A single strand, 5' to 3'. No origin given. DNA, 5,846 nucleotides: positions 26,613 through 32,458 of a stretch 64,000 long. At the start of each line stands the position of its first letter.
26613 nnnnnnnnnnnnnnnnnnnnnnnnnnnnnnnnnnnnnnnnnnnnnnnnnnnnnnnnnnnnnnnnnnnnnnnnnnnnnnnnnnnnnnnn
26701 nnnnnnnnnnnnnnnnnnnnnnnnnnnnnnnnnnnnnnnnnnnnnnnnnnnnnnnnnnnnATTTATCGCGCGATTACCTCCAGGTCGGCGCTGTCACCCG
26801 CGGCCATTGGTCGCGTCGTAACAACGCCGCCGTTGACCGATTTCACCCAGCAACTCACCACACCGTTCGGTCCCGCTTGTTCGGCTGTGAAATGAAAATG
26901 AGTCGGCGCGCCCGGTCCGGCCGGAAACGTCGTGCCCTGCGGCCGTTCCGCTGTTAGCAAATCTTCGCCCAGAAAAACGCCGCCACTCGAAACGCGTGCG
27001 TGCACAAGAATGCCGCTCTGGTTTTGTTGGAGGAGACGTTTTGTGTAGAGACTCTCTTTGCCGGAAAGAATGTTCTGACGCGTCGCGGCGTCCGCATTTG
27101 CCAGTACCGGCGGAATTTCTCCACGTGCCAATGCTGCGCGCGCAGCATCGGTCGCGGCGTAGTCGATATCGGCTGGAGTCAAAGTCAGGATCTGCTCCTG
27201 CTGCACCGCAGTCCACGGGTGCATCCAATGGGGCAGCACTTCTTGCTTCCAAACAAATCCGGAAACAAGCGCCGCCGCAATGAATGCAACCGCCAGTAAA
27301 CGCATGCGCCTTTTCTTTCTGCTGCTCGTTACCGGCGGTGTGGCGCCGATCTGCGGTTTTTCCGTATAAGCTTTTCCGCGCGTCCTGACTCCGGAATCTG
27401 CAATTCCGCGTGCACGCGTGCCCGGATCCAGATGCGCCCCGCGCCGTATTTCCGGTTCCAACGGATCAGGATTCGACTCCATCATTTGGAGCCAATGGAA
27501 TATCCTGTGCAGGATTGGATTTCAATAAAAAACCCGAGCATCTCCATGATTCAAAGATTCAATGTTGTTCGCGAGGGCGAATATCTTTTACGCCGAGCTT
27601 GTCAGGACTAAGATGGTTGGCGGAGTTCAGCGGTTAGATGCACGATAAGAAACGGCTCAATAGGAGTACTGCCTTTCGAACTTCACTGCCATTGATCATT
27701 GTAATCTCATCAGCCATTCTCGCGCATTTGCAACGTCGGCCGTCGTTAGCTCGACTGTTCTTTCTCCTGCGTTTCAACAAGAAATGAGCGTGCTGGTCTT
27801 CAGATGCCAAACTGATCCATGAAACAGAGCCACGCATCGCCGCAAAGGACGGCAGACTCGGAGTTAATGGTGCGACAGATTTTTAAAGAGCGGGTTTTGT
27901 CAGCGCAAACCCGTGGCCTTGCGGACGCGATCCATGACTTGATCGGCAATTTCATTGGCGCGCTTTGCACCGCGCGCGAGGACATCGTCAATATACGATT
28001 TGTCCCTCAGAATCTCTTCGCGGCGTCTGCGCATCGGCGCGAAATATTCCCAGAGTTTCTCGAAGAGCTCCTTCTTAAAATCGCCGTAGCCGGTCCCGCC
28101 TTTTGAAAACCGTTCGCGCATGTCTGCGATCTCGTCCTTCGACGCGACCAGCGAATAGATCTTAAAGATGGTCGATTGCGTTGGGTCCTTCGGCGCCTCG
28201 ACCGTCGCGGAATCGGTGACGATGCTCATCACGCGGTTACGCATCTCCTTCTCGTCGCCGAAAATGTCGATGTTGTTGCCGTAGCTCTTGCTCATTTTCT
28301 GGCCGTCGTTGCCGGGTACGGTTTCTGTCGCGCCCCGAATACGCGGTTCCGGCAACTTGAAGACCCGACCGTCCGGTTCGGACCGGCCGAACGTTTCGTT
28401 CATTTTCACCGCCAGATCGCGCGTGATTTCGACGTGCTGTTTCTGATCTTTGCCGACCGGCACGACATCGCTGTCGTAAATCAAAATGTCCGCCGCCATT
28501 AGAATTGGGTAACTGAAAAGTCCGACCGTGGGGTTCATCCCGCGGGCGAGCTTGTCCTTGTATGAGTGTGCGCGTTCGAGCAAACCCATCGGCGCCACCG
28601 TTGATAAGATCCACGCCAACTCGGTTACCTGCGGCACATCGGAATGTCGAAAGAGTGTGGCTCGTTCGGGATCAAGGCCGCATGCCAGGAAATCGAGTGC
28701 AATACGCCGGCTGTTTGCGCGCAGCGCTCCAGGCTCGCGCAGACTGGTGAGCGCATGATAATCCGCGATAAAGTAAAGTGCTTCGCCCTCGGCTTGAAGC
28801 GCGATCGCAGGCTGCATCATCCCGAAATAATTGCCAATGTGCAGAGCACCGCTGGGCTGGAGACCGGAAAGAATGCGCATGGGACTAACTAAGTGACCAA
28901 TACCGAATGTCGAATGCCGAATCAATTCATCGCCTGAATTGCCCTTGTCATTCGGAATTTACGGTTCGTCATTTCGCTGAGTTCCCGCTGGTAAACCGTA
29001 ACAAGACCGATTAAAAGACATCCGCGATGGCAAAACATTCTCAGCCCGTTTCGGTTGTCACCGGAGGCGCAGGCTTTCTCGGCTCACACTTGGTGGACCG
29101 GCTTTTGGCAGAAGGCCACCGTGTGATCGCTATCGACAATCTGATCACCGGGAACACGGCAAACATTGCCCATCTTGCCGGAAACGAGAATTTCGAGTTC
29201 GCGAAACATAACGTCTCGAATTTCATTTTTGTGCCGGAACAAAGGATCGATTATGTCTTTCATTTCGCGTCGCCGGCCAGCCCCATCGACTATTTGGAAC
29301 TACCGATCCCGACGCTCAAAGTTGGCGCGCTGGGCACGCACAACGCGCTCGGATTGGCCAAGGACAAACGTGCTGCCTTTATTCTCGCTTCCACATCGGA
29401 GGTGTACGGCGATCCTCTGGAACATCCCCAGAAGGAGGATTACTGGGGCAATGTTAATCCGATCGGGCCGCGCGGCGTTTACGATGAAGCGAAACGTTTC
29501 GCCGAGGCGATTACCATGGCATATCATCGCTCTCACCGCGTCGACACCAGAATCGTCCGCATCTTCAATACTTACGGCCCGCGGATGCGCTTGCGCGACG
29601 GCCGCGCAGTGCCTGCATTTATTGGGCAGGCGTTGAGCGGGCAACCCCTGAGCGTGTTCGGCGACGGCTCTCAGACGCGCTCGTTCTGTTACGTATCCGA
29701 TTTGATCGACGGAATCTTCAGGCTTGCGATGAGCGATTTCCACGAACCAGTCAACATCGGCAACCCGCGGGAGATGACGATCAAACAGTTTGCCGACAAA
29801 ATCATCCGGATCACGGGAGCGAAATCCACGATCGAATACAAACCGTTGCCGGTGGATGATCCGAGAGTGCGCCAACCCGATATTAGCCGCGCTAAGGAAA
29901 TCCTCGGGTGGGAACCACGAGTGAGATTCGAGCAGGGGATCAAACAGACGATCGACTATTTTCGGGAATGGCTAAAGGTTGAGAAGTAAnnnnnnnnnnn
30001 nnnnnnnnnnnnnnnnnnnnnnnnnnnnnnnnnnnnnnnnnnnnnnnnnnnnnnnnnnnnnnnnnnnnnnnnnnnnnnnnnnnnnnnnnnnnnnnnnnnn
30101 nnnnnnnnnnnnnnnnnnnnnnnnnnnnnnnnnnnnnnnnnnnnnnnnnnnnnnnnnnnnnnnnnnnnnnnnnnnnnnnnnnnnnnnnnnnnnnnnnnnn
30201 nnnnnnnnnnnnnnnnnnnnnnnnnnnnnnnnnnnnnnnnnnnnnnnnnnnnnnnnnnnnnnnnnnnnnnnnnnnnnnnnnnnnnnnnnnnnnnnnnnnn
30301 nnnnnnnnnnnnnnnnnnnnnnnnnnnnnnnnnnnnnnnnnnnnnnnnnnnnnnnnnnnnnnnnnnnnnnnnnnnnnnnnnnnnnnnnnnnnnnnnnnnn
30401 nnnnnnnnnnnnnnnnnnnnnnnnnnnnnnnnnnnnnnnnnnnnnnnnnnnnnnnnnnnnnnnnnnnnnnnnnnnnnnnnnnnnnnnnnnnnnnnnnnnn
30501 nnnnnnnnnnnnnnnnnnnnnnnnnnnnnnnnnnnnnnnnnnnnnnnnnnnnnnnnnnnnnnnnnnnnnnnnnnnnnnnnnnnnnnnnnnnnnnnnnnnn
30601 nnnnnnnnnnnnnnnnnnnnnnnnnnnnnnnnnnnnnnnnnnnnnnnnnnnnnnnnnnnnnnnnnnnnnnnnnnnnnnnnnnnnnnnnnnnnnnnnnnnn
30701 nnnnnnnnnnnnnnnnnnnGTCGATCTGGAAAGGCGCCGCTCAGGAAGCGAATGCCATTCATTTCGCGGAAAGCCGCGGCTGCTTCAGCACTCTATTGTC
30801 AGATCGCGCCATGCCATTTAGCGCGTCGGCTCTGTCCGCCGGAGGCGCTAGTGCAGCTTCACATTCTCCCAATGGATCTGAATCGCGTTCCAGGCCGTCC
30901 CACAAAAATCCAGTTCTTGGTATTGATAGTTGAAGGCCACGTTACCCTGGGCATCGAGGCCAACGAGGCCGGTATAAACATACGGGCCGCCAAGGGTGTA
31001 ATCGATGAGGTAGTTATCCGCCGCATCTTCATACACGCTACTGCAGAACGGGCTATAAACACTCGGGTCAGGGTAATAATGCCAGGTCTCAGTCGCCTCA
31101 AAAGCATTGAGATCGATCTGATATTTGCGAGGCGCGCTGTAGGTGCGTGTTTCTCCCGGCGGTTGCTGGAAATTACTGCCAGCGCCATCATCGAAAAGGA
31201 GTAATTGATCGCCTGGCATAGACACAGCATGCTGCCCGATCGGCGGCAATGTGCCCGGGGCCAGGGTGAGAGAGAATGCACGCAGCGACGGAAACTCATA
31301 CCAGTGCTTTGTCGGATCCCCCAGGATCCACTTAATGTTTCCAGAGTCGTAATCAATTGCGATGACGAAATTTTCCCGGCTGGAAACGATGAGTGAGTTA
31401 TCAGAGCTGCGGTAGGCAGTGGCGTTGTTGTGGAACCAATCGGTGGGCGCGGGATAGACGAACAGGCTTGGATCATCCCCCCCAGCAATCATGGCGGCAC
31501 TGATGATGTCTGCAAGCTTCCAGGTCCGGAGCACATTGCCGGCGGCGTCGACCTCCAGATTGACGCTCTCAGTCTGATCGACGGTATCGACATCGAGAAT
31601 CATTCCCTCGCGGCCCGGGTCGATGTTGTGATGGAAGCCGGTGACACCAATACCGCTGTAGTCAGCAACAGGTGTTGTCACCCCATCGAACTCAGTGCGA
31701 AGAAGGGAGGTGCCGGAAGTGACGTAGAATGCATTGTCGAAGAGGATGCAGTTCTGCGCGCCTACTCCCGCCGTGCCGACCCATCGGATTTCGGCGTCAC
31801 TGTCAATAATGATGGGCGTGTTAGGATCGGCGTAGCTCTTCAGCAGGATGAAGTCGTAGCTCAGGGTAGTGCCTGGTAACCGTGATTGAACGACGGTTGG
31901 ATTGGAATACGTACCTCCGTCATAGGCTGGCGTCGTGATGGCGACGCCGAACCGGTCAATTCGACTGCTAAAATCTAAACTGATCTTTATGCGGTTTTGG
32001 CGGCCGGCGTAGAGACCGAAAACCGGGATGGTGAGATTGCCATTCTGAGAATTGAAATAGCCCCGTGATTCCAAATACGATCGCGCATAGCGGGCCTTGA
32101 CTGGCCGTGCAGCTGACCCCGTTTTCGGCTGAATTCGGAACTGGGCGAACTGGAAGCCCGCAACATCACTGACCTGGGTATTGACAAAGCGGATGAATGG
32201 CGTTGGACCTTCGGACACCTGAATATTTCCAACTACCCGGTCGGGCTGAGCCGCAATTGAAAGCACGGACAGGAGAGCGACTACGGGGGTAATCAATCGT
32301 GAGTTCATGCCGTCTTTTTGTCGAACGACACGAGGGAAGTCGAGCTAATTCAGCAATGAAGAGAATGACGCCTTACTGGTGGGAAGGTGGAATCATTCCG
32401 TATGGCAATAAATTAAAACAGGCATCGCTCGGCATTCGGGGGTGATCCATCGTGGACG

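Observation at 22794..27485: Unassigned four-gene cassette: TM protein, membrane-anchored ClpB-D2-like AAA+, membrane-anchored beta-helix protein, soluble ClpB-D2-like AAA+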

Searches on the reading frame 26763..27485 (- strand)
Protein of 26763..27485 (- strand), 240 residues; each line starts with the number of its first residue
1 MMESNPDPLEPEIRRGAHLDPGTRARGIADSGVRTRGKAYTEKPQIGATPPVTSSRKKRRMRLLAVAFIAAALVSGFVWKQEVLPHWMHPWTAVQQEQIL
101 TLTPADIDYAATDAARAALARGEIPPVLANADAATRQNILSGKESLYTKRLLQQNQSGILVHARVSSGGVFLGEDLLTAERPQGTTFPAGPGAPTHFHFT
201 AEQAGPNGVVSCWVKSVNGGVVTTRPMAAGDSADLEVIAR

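Call 3: search_protein_families(library=pfam, proteins=[window:26763-27485:-], max_evalue=0.1)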
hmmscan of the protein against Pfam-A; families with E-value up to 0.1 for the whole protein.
window:26763-27485:- (240 aa): 0 families

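Call 4: search_protein_families(library=ncbifam, proteins=[window:26763-27485:-], max_evalue=0.1)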
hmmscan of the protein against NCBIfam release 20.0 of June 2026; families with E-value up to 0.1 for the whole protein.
window:26763-27485:- (240 aa): 0 families

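Call 5: search_protein_families(library=padloc, proteins=[window:26763-27485:-], max_evalue=0.1)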
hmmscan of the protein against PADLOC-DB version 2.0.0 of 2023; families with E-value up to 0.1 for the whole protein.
window:26763-27485:- (240 aa): 0 families
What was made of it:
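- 26763..27485 (-): Gene A: 240-aa single-pass membrane protein. It has a disordered cytosolic tail (1-59), a TM helix (61-79), a short helical region and an Ig-like beta-sandwich (about 145-239). No Pfam, NCBIfam or PADLOC hit (calls 3-5).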

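Call 21: find_homologous_proteins(query=window:26763-27485:-, max_evalue=0.01)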
Query window:26763-27485:- (240 aa): 62 proteins with E <= 0.01 among 3956 candidates.
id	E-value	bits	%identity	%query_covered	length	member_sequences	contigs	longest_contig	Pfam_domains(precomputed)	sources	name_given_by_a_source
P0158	3.5e-155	532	100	100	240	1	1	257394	-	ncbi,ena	-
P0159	9.4e-150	515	97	100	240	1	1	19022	-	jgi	jgi:hypothetical protein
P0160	1.2e-148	511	97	100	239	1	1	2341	-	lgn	-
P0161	1.2e-147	508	95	100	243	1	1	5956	-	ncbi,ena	-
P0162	3.0e-147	506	95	100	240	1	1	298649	-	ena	-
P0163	3.7e-147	506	95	100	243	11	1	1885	-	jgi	jgi:hypothetical protein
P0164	2.2e-146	504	94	100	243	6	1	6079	-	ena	-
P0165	4.0e-145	499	94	100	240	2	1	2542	-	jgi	jgi:hypothetical protein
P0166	4.4e-145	499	93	100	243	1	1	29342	-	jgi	jgi:hypothetical protein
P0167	4.6e-145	499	93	100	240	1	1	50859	-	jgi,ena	jgi:hypothetical protein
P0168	1.9e-144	497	93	100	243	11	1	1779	-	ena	-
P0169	2.6e-144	497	93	100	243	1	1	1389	-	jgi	jgi:hypothetical protein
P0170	3.1e-144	497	93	100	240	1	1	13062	-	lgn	-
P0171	3.2e-144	496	93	100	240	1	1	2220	-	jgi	jgi:hypothetical protein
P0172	2.3e-143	494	91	100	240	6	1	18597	-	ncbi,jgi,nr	ncbi:MAG TPA: hypothetical protein VHT01_08550 [Candidatus Udaeobacter sp.]|jgi:hypothetical protein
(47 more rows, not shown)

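Call 28: predict_structure(alignment_id=A2)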
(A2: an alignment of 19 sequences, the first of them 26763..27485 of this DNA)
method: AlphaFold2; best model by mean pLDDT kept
length: 240 residues; sequences in the alignment: 19
mean_pLDDT: 68.9   pTM: 0.52
mean pLDDT of the five models: 68.9, 63.5, 59.3, 57.3, 55.8
residues with pLDDT >= 90: 53; 70-90: 86; 50-70: 24; < 50: 77
segments of 3 or more residues with pLDDT < 50: 1-59, 76-86, 88-94
pLDDT, mean of each block of 10 residues (from residue 1): 43 36 34 37 38 44 58 47 43 57 86 94 91 91 86 76 89 87 79 87 89 82 90 88
secondary structure, 60 per line:
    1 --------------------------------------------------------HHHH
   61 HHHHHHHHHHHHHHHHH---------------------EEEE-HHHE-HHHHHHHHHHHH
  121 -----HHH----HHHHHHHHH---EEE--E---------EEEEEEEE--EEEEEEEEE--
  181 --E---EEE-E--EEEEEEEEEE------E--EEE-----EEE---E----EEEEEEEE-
elements in order: H57-77 E99-102 H109-120 H133-141 E145-147 E160-167 E170-178 E187-189 E194-203 E213-215 E221-223 E232-239
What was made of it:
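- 27249..27305 (-): TM helix of A (residues 61-79), N-in orientation. Helix 57-77 in the AF2 model (call 28).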

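Call 31: fold_search(model_id=the predicted structure, library=pdb)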
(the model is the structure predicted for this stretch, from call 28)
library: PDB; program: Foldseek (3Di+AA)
matches with E <= 10: 1151; with E <= 0.001: 0
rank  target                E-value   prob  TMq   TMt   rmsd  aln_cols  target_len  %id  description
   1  4ytb                  2.1e-02  0.33  0.15  0.11  10.0       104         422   10  Crystal structure of Porphyromonas gingivalis peptidylarginine deiminase (PPAD) in complex with dipeptide Asp-Gln. (released 2015-07-01)
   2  6i0x_B                3.7e-02  0.47  0.17  0.11   9.8       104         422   10  Porphyromonas gingivalis peptidylarginine deminase (PPAD) mutant G231N/E232T/N235D in complex with Cl-amidine. (released 2019-01-23)
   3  2an1_B                4.1e-02  0.28  0.19  0.16  16.3       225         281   10  Structural Genomics, The crystal structure of a putative kinase from Salmonella typhimurim LT2 (released 2005-09-27)
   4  3tp4_B                5.2e-02  0.85  0.19  0.11   7.8        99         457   15  Crystal Structure of engineered protein at the resolution 1.98A, Northeast Structural Genomics Consortium Target OR128 (released 2011-10-05)
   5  2nq3                  5.2e-02  0.38  0.18  0.27  12.6       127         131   10  Crystal structure of the C2 Domain of Human Itchy Homolog E3 Ubiquitin Protein Ligase (released 2006-11-14)
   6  6i0x_A                5.8e-02  0.38  0.16  0.11   9.7       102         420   10  Porphyromonas gingivalis peptidylarginine deminase (PPAD) mutant G231N/E232T/N235D in complex with Cl-amidine. (released 2019-01-23)
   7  2n80_MODEL_1_B        5.8e-02  0.30  0.15  0.20   9.9       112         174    9  p75NTR DD:RhoGDI (released 2015-12-23)
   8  7ttl_D                8.2e-02  0.51  0.18  0.08   8.4       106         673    9  Stable-5-LOX elongated Ha2 (4 copies ASU) (released 2022-08-31)
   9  7qvs_B                8.7e-02  0.30  0.22  0.19  26.2       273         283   12  Pseudomonas aeruginosa nicotinamide adenine dinucleotide kinase (NADK) structure in complex with NADP (released 2022-09-14)
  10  7qvs_A                8.7e-02  0.21  0.19  0.16  15.1       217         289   12  Pseudomonas aeruginosa nicotinamide adenine dinucleotide kinase (NADK) structure in complex with NADP (released 2022-09-14)
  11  5ak7                  8.7e-02  0.18  0.15  0.11   9.3       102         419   13  Structure of wt Porphyromonas gingivalis peptidylarginine deiminase (released 2015-07-22)
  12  2jhz_A                9.2e-02  0.33  0.15  0.25  11.8       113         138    5  CRYSTAL STRUCTURE OF RHOGDI E155S, E157S MUTANT (released 2007-05-08)
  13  4ov6_G                1.1e-01  0.60  0.20  0.40   9.3        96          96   11  Crystal structure of PCSK9(53-451) with Adnectin (released 2014-07-02)
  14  3idu_B                1.1e-01  0.44  0.19  0.35   8.6       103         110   16  Crystal Structure of the CARDB domain of the PF1109 protein in complex with di-metal ions from Pyrococcus furiosus, No (released 2009-08-04)
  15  5ak8                  1.1e-01  0.18  0.15  0.11   9.7       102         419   12  Structure of C351A mutant of Porphyromonas gingivalis peptidylarginine deiminase (released 2015-07-22)
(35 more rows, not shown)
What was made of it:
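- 26763..27485 (-): AF2 model in call 28; Foldseek against PDB gave nothing below E 0.02 (call 31).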

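Call 50: search_protein_representatives(alignment_id=A2)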
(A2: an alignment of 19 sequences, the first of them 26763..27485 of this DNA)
Query: 19 sequences, 242 profile positions. Proteins with E-value up to 0.001 (for the whole library): 73; up to 1e-10: 31; up to 1e-30: 10. The best 73 are listed.
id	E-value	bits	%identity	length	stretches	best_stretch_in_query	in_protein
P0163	2.0e-125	433.4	-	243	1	1-242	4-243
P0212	4.3e-112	389.7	-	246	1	2-242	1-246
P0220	6.2e-83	294.2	-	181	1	66-242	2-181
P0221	3.8e-57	209.8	-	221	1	24-242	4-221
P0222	7.1e-53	195.8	-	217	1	41-242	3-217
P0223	1.5e-51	191.5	-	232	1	3-239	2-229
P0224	1.2e-47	178.7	-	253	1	11-241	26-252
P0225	1.4e-45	171.9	-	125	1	32-150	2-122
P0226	4.1e-35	137.6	-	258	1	44-241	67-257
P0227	9.6e-33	129.9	-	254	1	16-241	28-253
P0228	1.6e-28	116.0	-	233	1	6-237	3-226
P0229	1.6e-24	102.9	-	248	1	12-234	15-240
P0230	7.2e-24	100.8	-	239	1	5-239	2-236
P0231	4.4e-23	98.2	-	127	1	158-239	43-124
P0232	5.0e-23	98.1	-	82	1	163-239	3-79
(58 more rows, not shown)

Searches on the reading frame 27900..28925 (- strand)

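Call 47: search_protein_families(library=pfam, proteins=[window:27900-28925:-], max_evalue=0.001)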
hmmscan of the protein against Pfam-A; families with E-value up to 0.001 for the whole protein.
window:27900-28925:- (341 aa): 1 family
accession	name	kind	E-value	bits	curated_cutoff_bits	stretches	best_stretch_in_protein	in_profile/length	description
PF00579.31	tRNA-synt_1b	-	1.9e-58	198.5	21.1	1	15-295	5-291/292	tRNA synthetases class I (W and Y)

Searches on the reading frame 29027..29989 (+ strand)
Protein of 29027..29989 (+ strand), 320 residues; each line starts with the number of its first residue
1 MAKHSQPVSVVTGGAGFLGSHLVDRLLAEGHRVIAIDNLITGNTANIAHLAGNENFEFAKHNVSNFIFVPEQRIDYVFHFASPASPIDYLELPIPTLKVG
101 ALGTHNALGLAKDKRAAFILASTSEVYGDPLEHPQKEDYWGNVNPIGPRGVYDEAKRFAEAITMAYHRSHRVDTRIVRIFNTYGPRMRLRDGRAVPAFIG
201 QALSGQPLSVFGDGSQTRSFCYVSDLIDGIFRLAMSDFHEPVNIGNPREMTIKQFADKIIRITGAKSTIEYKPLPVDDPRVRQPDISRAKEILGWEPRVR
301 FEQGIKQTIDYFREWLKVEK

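Call 47: search_protein_families(library=pfam, proteins=[window:29027-29989:+], max_evalue=0.001)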
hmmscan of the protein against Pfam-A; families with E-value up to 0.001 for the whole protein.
window:29027-29989:+ (320 aa): 6 families
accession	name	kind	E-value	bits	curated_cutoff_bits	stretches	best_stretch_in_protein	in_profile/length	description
PF16363.11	GDP_Man_Dehyd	-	1.7e-52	179.4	27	1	11-308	2-332/332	GDP-mannose 4,6 dehydratase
PF01370.27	Epimerase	-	7.8e-50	170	20.9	1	10-245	2-240/240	NAD dependent epimerase/dehydratase family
PF01073.25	3Beta_HSD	-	1e-08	35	22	1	10-228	1-223/280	3-beta hydroxysteroid dehydrogenase/isomerase family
PF07993.18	NAD_binding_4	-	1.5e-08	34.6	20.1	0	11-35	1-25/258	Male sterility protein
PF04321.23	RmlD_sub_bind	-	3.3e-08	33.4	27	1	10-294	4-268/287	RmlD substrate binding domain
PF02719.21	Polysacc_synt_2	-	6.1e-05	22.8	20.2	0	147-267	133-251/293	Polysaccharide biosynthesis protein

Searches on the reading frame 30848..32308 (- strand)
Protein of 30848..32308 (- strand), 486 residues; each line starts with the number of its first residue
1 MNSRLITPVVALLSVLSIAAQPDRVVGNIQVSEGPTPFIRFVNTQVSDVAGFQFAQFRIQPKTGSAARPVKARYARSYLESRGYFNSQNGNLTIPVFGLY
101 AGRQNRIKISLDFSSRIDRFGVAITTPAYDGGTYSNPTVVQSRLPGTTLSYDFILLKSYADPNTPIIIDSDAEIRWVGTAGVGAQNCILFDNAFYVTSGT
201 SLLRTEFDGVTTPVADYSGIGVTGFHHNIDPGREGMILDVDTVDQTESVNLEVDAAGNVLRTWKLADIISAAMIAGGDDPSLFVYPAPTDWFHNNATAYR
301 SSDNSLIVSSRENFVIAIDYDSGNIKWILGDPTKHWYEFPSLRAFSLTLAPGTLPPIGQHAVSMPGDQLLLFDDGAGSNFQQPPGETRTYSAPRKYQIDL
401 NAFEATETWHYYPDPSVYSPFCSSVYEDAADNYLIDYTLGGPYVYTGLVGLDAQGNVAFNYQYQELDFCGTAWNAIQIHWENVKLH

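Call 47: search_protein_families(library=pfam, proteins=[window:30848-32308:-], max_evalue=0.001)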
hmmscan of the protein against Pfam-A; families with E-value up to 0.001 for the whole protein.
window:30848-32308:- (486 aa): 2 families
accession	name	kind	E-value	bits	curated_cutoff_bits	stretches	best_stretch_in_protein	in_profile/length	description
PF05935.17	Arylsulfotrans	-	7.1e-40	137.6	24.2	1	153-438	16-332/374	Arylsulfotransferase (ASST)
PF17425.8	Arylsulfotran_N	-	0.0006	20.3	24.2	0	60-113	31-73/88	Arylsulfotransferase Ig-like domain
